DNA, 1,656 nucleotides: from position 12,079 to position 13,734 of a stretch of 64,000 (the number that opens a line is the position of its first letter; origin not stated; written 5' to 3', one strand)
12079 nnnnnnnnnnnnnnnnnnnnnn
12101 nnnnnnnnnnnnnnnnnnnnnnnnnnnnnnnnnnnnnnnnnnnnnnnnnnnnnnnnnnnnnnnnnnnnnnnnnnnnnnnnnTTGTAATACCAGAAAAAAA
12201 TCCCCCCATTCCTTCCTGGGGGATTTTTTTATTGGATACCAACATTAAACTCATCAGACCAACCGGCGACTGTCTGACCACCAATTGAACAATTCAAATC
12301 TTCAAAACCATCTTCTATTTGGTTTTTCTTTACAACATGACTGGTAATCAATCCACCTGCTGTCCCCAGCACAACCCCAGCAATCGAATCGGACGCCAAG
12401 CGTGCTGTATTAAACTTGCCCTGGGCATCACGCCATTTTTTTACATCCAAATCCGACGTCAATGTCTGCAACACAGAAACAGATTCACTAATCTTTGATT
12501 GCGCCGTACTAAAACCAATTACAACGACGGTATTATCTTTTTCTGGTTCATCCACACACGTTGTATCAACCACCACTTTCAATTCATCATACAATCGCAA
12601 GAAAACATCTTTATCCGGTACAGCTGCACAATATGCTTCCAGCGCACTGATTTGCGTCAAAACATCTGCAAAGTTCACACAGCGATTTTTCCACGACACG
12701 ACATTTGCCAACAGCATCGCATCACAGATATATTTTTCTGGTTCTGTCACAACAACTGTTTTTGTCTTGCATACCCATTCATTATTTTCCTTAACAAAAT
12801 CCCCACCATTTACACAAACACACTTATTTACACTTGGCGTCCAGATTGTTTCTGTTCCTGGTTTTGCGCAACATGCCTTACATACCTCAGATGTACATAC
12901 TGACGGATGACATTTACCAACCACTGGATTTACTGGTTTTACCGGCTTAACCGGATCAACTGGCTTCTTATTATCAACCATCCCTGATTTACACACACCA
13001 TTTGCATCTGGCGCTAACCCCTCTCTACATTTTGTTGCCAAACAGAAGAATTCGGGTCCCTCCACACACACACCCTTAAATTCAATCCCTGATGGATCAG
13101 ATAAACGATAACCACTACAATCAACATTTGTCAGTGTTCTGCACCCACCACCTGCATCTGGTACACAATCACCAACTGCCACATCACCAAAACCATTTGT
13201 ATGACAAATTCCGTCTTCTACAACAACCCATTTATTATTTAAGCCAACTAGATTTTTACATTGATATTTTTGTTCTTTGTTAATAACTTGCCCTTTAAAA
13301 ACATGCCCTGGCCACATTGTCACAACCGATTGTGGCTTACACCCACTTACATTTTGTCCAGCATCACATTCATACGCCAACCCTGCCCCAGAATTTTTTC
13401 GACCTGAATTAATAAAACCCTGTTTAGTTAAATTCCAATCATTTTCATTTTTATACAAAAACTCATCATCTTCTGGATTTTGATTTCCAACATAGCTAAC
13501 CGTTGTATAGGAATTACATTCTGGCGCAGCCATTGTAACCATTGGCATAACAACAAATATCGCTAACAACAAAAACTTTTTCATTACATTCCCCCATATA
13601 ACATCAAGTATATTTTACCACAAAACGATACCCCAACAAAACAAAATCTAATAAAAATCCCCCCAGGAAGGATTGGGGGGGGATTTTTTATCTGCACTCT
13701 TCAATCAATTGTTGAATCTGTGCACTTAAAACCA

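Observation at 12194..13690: Cys-rich secreted protein gene inserted between dnaA and trxA-dksA, bracketed by inverted copies of one hairpin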

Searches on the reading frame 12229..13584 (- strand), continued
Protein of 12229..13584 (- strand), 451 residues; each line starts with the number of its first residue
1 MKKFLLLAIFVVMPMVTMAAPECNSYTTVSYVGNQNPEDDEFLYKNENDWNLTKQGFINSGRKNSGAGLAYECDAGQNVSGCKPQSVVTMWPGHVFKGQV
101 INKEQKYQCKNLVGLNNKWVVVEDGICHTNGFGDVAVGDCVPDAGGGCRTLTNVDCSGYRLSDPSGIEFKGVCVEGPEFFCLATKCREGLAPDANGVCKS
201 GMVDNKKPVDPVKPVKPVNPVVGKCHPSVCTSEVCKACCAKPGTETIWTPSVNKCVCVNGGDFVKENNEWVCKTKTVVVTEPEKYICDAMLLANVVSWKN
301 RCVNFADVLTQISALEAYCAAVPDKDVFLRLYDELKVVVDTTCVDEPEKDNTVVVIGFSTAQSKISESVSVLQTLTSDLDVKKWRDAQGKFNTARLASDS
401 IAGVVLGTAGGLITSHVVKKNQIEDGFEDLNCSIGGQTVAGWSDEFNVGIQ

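Call 35: fold_search(model_id=the predicted structure, library=pdb)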
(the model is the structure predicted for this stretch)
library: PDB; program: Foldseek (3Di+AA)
matches with E <= 10: 35; with E <= 0.001: 0
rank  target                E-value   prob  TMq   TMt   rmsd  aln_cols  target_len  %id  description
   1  3ezm                  1.4e+00  0.06  0.07  0.23  12.9       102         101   10  CYANOVIRIN-N (released 1998-12-23)
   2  6x7h_A                1.8e+00  0.04  0.06  0.21  17.7       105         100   10  Cyanovirin-N Mutation I34Y with Dimannose bound (released 2021-06-02)
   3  6a3w_I                2.0e+00  0.02  0.07  0.16  13.3       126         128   13  Complex structure of 4-1BB and utomilumab (released 2018-10-10)
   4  5lj3_O                2.1e+00  0.06  0.08  0.15  26.6       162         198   10  Structure of the core of the yeast spliceosome immediately after branching (released 2016-08-03)
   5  9lvk_O                2.2e+00  0.04  0.08  0.11  14.7       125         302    7  Cryo-EM structure of CASTOR1 bound human GATOR2 complex (released 2025-08-13)
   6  2z21_A                2.4e+00  0.03  0.06  0.19  17.6       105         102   11  Crystal Structure of a five site mutated Cyanovirin-N (released 2007-07-31)
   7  9pfo_I                3.8e+00  0.14  0.11  0.32  16.0       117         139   14  Structure of POU2F3 POU domains bound to coactivator OCA-T2 and DNA (2.1 angstrom resolution) (released 2025-10-01)
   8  7zmg_6                3.8e+00  0.02  0.08  0.13  22.7       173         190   10  CryoEM structure of mitochondrial complex I from Chaetomium thermophilum (state 1) (released 2022-11-30)
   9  1v1h_A                4.3e+00  0.02  0.05  0.16  15.4       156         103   15  Adenovirus fibre shaft sequence N-terminally fused to the bacteriophage T4 fibritin foldon trimerisation motif with a  (released 2004-07-30)
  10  3c7j_B                4.5e+00  0.10  0.09  0.16   7.9        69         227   16  Crystal structure of transcriptional regulator (GntR family member) from Pseudomonas syringae pv. tomato str. DC3000 (released 2008-02-26)
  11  7zm7_6                4.5e+00  0.03  0.08  0.17  22.4       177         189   12  CryoEM structure of mitochondrial complex I from Chaetomium thermophilum (inhibited by DDM) (released 2022-11-30)
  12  4kng_P                4.8e+00  0.01  0.07  0.19  11.6       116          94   16  Crystal structure of human LGR5-RSPO1-RNF43 (released 2013-06-19)
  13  1cqt_B                5.1e+00  0.08  0.10  0.31  16.8       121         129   12  CRYSTAL STRUCTURE OF A TERNARY COMPLEX CONTAINING AN OCA-B PEPTIDE, THE OCT-1 POU DOMAIN, AND AN OCTAMER ELEMENT (released 1999-11-15)
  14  8e4g_P                5.1e+00  0.00  0.08  0.06  19.3       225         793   11  Remodeling of the bacteriophage T7 during initial infection (released 2023-09-27)
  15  6qum_F                5.4e+00  0.02  0.07  0.07  18.7       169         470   13  Thermus thermophilus V/A-type ATPase/synthase, rotational state 1 (released 2019-08-28)
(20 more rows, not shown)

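Call 53: find_encoding_contigs(protein=P0003, flank=5000, max_places=2)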
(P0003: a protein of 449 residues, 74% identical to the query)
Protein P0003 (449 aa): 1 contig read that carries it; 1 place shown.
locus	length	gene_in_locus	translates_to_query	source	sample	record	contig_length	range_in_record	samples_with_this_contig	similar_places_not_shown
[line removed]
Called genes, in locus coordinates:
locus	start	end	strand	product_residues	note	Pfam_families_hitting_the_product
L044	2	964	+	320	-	?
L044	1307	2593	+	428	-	PF11638:DnaA_N (weak), PF00308:Bac_DnaA, PF00004:AAA (weak), PF08299:Bac_DnaA_C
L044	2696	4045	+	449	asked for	-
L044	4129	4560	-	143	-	PF21157:DksA_N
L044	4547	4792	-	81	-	?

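Call 54: find_encoding_contigs(protein=P0008, flank=5000, max_places=2)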
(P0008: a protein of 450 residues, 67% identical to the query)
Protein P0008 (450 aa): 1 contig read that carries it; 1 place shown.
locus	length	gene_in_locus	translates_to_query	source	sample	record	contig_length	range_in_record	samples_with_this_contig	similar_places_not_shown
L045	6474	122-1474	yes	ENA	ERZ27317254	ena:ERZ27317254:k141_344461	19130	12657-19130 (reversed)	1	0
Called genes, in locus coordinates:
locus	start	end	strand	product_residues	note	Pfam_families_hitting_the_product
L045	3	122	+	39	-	?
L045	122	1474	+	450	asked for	-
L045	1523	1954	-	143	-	PF21157:DksA_N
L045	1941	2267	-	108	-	PF00085:Thioredoxin, PF13098:Thioredoxin_2 (weak)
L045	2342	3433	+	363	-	PF00155:Aminotran_1_2 (faint), PF00266:Aminotran_5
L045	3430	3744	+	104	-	PF01883:FeS_assembly_P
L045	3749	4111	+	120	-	PF02657:SufE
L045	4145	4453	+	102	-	-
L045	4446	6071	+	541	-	PF03717:PBP_dimer, PF00905:Transpeptidase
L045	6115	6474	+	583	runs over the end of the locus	PF01368:DHH, PF02272:DHHA1, PF17768:RecJ_OB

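Call 55: find_encoding_contigs(protein=P0004, flank=5000, max_places=2)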
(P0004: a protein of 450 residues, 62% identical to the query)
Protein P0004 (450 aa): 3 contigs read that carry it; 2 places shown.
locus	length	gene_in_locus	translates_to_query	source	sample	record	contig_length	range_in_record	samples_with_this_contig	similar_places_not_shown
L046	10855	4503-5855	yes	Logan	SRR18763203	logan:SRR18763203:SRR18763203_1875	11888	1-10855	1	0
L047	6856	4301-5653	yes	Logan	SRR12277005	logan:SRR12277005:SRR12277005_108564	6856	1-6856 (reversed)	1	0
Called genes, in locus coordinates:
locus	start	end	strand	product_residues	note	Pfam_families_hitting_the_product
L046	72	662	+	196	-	PF02660:G3P_acyltransf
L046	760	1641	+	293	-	-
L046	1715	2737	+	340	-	PF21102:DprA_N (weak), PF02481:DNA_processg_A, PF17782:WHD_DprA (weak)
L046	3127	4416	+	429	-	PF11638:DnaA_N (faint), PF00308:Bac_DnaA, PF00004:AAA (weak), PF08299:Bac_DnaA_C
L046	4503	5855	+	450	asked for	-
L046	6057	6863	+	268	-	-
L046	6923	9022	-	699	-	PF02518:HATPase_c, PF00204:DNA_gyraseB, PF01751:Toprim, PF00986:DNA_gyraseB_C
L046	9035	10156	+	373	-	PF00226:DnaJ, PF01556:DnaJ_C, PF00684:DnaJ_CXXCXGXG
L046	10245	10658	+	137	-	-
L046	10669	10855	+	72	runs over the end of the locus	-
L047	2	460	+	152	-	?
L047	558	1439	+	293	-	-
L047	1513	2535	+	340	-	PF21102:DprA_N (weak), PF02481:DNA_processg_A, PF17782:WHD_DprA (weak)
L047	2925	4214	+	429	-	PF11638:DnaA_N (faint), PF00308:Bac_DnaA, PF00004:AAA (weak), PF08299:Bac_DnaA_C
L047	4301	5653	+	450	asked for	-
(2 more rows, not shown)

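Call 60: search_protein_representatives(alignment_id=A2)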
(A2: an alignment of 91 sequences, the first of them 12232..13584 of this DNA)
Query: 91 sequences, 469 profile positions. Proteins with E-value up to 0.001 (for the whole library): 1000; up to 1e-10: 955; up to 1e-30: 833. The best 150 are listed.
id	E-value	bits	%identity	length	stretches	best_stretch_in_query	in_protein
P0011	7.8e-175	599.0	-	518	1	11-463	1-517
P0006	1.5e-172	591.4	-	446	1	11-463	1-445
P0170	1.4e-149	515.7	-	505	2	228-463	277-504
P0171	6.1e-148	510.3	-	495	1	11-463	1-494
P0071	1.0e-145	503.0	-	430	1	11-463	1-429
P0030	1.9e-145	502.1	-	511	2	229-463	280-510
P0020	1.1e-143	496.3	-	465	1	11-463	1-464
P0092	4.9e-136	471.1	-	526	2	33-463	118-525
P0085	1.1e-133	463.4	-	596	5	270-463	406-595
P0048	1.1e-132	460.1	-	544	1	11-468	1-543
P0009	7.9e-131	453.9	-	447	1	11-463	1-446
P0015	8.1e-131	453.9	-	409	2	11-225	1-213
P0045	5.9e-130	451.0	-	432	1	11-463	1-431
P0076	6.1e-130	451.0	-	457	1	11-463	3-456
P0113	1.9e-129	449.4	-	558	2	33-463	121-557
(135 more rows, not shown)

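Call 87: search_solved_structures(query=A2, max_evalue=1)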
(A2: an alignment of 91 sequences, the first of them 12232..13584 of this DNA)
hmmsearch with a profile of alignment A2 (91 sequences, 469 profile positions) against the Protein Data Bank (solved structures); distinct sequences matched with E-value up to 1: 0.

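Call 88: search_protein_families(library=pfam, alignment_id=A2, max_evalue=0.001)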
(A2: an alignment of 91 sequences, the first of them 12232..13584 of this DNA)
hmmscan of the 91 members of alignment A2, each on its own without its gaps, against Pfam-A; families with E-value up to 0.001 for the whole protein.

A. member 1, window:12232-13584:- (451 aa): 0 families

B. families by the number of members that match (of 91 scanned): 0 families

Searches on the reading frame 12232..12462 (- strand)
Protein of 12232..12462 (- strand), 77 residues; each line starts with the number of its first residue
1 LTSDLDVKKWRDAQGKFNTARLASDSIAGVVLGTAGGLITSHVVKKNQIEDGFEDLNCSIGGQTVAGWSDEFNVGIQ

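Call 48: find_homologous_proteins(query=window:12232-12462:-, max_evalue=0.001)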
Query seq(77 aa) (77 aa): 49 proteins with E <= 0.001 among 49 candidates.
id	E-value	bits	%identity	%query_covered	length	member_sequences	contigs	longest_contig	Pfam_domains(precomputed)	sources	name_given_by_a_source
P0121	9.4e-36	139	86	100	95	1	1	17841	-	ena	-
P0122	4.7e-32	127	74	100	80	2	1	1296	-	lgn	-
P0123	7.1e-31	123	71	100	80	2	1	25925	-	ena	-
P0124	3.5e-30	121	81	94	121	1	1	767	-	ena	-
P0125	3.6e-30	121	77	95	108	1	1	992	-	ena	-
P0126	4.9e-30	121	74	100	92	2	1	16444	-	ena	-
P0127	8.2e-30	120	75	97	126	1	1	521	-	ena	-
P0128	1.1e-29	120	73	100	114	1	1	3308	-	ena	-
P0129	2.3e-29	119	70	100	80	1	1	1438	-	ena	-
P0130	2.3e-29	119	78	94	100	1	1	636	-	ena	-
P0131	3.6e-29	118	81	90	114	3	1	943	-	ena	-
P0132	4.4e-29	118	70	100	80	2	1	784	-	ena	-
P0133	4.8e-29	118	76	94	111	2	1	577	-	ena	-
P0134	4.8e-29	118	76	96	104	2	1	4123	-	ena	-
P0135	5.2e-29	117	70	100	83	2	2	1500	-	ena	-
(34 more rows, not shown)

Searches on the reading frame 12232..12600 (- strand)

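Call 24: search_protein_families(library=ncbifam, proteins=[window:12232-12600:-], max_evalue=1)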
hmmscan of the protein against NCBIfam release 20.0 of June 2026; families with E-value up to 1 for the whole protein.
window:12232-12600:- (123 aa): 1 family
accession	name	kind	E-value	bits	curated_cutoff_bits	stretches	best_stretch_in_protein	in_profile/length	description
NF047720.1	ThrSerExpThrE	equivalog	0.11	11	550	1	24-86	318-379/468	threonine/serine exporter ThrE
